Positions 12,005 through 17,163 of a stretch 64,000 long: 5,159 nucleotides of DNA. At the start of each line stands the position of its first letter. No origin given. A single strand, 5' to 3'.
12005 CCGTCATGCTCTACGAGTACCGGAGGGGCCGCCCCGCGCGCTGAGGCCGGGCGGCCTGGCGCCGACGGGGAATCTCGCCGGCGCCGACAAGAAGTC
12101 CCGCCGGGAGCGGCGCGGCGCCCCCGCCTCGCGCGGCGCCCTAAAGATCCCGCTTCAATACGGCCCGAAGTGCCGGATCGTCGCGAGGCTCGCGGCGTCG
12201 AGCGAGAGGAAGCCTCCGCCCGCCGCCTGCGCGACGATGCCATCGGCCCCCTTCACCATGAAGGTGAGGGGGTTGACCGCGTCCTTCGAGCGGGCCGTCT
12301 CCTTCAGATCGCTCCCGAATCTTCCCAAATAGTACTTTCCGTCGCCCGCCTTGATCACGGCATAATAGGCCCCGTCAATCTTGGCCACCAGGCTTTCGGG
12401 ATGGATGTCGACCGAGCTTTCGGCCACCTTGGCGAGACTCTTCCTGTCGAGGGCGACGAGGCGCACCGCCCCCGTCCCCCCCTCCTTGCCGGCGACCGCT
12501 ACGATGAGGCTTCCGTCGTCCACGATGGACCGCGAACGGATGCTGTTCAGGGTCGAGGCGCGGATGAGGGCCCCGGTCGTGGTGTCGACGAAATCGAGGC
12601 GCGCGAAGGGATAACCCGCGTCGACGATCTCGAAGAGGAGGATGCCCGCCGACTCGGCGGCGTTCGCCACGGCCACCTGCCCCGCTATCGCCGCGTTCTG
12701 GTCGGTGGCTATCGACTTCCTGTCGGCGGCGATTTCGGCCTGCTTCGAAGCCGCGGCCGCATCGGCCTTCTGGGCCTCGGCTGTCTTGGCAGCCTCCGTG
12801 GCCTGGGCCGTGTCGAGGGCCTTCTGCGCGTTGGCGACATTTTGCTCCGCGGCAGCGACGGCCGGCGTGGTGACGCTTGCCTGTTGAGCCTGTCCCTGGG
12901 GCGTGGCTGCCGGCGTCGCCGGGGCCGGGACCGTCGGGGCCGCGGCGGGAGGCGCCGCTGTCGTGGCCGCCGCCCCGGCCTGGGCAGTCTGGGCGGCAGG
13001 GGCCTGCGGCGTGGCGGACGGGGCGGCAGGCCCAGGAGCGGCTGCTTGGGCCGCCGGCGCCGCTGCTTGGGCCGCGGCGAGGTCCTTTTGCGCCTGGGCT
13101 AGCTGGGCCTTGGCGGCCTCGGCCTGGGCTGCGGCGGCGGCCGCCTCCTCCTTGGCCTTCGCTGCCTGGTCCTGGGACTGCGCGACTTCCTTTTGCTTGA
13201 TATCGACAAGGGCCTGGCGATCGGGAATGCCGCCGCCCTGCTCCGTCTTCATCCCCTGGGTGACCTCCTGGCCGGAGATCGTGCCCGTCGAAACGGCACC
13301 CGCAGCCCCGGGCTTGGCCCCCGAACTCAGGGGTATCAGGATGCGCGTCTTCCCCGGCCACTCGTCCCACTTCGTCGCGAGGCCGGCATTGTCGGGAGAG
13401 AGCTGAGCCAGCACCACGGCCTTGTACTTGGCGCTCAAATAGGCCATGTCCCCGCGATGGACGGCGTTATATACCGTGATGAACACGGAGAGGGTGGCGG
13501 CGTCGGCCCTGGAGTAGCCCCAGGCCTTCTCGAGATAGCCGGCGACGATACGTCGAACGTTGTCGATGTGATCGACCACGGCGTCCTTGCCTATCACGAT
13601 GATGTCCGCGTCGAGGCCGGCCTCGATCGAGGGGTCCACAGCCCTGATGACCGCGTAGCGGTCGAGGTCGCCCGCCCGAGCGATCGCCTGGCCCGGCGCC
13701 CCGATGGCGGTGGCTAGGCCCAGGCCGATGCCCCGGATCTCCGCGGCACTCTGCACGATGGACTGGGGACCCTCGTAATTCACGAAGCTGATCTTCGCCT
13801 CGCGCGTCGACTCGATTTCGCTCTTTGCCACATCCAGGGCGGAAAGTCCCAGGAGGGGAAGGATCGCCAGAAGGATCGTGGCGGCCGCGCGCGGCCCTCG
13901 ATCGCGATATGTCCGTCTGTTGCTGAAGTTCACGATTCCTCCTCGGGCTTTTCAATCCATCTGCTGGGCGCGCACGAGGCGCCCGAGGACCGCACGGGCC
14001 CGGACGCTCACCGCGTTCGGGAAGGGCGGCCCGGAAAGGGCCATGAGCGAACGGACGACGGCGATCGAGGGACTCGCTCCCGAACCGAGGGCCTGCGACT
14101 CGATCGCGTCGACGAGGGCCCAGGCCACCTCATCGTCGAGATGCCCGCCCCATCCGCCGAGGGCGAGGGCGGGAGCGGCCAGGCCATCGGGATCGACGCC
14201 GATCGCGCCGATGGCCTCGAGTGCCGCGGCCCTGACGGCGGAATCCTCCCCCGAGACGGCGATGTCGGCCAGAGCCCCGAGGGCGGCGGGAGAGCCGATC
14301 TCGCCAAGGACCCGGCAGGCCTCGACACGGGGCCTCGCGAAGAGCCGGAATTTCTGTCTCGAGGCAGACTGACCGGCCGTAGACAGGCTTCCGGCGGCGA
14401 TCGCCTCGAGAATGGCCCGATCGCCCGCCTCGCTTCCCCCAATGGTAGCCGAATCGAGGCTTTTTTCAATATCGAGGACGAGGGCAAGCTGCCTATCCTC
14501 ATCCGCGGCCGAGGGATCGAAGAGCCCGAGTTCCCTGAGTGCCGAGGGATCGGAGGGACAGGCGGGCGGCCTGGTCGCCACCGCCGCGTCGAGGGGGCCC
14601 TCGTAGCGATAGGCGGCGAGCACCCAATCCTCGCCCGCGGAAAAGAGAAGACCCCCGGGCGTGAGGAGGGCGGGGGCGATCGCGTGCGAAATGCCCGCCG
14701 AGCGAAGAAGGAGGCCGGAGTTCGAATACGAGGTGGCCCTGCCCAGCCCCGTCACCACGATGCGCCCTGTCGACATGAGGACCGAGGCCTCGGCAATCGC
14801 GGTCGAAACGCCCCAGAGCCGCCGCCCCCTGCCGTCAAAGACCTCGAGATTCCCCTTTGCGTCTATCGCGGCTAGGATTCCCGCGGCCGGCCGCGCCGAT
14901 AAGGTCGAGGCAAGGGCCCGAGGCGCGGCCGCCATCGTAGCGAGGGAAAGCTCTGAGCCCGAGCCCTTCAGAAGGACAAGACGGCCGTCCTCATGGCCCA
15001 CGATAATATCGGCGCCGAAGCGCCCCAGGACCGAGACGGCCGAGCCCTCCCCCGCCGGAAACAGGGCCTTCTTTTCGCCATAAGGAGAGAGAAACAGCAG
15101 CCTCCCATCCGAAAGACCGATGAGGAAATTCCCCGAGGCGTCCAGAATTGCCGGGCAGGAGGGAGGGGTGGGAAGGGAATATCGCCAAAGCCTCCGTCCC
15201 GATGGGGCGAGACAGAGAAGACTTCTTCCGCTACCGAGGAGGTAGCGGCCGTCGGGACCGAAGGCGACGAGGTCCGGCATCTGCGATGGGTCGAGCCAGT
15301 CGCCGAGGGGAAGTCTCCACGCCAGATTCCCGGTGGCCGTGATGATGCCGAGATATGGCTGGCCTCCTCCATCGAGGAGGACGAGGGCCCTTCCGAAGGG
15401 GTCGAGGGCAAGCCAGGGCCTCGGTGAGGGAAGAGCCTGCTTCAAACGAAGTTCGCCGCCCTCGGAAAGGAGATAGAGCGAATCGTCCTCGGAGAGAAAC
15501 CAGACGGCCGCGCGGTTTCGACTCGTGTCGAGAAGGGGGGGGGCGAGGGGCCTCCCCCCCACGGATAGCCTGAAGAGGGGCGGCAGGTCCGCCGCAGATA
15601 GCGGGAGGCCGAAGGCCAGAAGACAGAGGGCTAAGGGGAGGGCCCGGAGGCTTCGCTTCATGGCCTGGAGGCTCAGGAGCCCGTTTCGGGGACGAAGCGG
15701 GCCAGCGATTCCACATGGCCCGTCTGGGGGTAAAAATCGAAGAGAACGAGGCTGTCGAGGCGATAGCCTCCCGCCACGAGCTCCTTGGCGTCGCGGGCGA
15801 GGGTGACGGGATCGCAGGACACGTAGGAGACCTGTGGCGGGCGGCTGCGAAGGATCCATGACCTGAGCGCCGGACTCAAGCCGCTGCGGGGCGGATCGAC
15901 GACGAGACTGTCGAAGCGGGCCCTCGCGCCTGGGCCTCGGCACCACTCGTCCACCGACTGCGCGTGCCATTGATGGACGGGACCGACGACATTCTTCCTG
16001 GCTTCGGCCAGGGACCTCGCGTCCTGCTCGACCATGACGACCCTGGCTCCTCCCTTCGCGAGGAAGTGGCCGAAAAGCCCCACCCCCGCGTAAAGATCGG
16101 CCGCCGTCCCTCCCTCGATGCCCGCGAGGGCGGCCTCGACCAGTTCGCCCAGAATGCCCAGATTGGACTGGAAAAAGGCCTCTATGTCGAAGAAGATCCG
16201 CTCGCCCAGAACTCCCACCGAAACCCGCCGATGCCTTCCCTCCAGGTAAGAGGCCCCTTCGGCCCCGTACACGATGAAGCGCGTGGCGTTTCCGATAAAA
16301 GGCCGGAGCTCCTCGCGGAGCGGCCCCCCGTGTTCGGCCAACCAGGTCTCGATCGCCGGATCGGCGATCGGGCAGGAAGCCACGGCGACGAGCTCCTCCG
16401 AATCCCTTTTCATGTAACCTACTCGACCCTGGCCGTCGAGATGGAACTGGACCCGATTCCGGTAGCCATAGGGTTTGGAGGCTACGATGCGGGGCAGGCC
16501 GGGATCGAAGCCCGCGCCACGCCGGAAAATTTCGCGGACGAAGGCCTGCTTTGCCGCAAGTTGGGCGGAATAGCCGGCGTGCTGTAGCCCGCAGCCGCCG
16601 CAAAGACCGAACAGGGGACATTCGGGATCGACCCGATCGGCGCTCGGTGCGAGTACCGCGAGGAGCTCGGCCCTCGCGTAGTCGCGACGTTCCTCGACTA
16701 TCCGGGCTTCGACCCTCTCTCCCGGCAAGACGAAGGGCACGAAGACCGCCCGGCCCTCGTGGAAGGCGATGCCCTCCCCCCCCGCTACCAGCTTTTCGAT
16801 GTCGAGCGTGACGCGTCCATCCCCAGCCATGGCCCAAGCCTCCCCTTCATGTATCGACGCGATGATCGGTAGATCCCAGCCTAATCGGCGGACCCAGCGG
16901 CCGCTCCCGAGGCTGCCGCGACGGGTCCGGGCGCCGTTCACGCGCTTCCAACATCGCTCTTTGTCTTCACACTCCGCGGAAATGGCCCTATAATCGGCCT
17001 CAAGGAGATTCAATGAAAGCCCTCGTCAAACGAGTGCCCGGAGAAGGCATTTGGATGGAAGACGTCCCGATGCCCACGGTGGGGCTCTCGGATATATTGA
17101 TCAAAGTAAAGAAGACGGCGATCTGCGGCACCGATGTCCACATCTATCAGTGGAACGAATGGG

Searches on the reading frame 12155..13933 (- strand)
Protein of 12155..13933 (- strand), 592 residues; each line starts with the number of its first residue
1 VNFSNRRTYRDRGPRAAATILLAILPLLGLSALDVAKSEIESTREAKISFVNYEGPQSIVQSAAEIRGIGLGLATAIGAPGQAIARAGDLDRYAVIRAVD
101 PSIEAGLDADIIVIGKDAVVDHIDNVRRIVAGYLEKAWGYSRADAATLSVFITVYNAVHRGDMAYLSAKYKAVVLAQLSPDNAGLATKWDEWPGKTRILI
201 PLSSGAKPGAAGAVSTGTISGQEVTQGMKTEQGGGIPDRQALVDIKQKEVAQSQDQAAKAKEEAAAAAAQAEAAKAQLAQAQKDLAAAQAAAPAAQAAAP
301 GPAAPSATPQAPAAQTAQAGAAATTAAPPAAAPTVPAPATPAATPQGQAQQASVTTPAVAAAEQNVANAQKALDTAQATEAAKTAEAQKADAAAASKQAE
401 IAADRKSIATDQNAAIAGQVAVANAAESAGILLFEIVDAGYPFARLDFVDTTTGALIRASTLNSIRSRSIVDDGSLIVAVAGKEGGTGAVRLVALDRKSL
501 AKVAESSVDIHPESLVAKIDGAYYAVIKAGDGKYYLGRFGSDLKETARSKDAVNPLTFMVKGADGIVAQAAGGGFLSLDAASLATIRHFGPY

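Call 37: search_protein_families(library=pfam, proteins=[window:12155-13933:-], max_evalue=0.00001)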
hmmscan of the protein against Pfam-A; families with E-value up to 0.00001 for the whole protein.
window:12155-13933:- (592 aa): 1 family
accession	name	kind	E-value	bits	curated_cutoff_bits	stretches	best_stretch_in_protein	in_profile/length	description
PF05262.16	Borrelia_P83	-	1.1e-103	347.8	33.6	1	38-557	2-487/489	Borrelia P83/100 protein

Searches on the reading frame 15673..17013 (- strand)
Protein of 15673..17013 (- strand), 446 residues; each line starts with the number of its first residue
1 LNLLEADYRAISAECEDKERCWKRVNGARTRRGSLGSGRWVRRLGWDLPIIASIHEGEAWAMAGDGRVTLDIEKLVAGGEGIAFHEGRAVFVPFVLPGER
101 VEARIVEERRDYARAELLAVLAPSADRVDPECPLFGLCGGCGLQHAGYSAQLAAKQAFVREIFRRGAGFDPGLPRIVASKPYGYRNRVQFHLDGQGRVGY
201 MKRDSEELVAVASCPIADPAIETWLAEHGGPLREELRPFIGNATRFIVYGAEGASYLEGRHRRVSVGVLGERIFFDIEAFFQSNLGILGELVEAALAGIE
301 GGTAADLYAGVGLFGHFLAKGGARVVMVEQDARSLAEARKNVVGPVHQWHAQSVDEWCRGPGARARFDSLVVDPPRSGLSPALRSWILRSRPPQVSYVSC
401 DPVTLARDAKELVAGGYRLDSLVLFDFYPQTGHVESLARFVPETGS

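Call 37: search_protein_families(library=pfam, proteins=[window:15673-17013:-], max_evalue=0.00001)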
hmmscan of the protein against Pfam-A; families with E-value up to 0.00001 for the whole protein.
window:15673-17013:- (446 aa): 2 families
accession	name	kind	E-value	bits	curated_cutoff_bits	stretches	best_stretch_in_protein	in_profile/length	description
PF05958.17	tRNA_U5-meth_tr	-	2.4e-13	50.3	23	1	366-436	283-350/357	tRNA (Uracil-5-)-methyltransferase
PF01938.26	TRAM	-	5.3e-09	36.2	21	1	68-118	8-61/61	TRAM domain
